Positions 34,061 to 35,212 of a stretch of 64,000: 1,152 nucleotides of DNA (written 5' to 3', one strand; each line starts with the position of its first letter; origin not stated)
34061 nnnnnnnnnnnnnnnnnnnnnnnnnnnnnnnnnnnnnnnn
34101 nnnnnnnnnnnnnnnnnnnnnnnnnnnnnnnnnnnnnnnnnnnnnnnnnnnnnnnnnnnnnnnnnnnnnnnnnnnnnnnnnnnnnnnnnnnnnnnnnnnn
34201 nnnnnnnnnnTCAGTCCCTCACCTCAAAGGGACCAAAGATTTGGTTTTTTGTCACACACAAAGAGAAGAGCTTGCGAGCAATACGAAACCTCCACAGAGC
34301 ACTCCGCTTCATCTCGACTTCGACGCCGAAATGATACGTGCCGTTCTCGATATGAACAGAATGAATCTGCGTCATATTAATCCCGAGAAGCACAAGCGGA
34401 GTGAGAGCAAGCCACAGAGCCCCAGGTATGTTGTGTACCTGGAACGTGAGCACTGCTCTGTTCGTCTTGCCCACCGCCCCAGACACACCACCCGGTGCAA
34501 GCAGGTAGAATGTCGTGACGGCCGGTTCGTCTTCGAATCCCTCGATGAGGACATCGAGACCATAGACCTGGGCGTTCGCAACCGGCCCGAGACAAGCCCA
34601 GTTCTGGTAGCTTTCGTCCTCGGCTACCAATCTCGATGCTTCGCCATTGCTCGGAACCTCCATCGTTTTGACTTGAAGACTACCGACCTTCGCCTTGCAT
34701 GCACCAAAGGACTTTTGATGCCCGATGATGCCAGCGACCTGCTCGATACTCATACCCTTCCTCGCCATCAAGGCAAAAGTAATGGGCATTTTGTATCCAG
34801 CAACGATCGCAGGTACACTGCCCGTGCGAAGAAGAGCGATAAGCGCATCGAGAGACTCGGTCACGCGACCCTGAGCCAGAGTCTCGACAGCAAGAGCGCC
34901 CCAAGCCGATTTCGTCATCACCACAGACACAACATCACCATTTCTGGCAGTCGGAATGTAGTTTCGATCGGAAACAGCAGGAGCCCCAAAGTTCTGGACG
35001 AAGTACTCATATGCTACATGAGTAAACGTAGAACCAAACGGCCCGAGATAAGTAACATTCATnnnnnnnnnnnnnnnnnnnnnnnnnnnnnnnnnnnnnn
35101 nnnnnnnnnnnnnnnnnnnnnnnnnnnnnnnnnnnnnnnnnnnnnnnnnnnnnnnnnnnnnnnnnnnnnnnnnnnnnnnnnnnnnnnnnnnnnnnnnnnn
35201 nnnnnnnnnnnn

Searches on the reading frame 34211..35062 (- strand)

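Call 69: search_protein_families(library=pfam, proteins=[window:34211-35062:-], max_evalue=0.01)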
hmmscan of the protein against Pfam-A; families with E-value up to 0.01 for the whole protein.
window:34211-35062:- (283 aa): 1 family
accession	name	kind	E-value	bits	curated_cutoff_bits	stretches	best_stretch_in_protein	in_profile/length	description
PF00800.23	PDT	-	8.3e-22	78.3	25.2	1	3-188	1-176/181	Prephenate dehydratase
